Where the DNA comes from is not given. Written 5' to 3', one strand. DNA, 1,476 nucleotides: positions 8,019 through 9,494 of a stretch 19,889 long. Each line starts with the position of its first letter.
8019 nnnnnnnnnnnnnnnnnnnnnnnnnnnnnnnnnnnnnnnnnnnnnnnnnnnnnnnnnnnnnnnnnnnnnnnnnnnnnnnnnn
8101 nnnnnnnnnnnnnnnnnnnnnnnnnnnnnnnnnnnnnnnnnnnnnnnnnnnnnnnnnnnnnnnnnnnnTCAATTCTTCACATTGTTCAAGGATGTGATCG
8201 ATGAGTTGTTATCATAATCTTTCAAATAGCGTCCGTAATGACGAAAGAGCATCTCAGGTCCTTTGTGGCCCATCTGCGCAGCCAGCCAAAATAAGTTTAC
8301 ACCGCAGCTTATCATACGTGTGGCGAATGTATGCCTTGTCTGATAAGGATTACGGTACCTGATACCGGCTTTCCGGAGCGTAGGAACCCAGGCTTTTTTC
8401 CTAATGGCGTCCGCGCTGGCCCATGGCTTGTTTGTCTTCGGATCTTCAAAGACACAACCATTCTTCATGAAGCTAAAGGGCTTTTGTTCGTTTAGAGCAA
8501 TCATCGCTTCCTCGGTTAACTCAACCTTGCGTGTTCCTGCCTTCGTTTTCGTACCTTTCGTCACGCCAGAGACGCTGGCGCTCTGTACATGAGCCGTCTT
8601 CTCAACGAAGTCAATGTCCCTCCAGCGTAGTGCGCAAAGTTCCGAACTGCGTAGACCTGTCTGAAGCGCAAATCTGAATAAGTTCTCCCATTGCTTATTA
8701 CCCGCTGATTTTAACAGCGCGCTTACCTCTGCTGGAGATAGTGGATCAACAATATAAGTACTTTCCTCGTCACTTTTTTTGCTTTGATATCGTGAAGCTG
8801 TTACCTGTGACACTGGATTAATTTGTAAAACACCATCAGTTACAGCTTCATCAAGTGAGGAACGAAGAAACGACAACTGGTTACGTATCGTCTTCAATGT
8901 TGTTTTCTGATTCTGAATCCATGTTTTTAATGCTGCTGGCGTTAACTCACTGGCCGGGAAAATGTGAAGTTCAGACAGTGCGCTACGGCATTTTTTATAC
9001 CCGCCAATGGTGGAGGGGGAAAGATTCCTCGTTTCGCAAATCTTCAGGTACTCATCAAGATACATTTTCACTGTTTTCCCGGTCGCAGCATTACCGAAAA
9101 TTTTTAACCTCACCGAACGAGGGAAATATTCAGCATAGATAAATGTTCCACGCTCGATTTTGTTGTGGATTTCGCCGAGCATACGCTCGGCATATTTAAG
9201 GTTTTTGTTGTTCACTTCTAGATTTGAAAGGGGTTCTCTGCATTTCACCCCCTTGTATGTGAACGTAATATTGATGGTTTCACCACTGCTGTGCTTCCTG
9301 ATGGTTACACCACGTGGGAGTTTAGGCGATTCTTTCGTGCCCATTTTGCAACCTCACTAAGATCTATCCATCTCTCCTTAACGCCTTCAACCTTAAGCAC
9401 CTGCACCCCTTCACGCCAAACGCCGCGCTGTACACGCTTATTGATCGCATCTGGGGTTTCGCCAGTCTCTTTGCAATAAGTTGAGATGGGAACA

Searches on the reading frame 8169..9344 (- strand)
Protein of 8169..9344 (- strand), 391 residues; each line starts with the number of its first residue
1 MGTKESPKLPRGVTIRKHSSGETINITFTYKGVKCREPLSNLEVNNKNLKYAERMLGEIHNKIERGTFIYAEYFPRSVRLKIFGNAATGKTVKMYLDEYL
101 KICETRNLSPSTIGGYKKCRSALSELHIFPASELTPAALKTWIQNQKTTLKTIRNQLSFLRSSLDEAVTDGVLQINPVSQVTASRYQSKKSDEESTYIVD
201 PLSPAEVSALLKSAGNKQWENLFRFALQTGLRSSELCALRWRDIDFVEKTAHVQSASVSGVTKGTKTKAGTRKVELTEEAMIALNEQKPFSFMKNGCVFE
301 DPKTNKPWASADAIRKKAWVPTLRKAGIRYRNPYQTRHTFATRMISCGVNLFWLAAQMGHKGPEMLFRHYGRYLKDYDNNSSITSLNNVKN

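Call 47: search_protein_families(library=pfam, proteins=[window:8169-9344:-], max_evalue=0.001)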
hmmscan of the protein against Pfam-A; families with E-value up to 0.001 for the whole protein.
window:8169-9344:- (391 aa): 3 families
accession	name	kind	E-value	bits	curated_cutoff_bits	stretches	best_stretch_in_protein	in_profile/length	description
PF12167.14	Arm-DNA-bind_2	-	3.9e-22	78.4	22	1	10-77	1-64/65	Arm DNA-binding domain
PF00589.27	Phage_integrase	-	2.5e-19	70.2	27.1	1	204-371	5-166/172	Phage integrase family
PF13102.12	Phage_int_SAM_5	-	0.00033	21.4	22.3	0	94-179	4-94/98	Phage integrase SAM-like domain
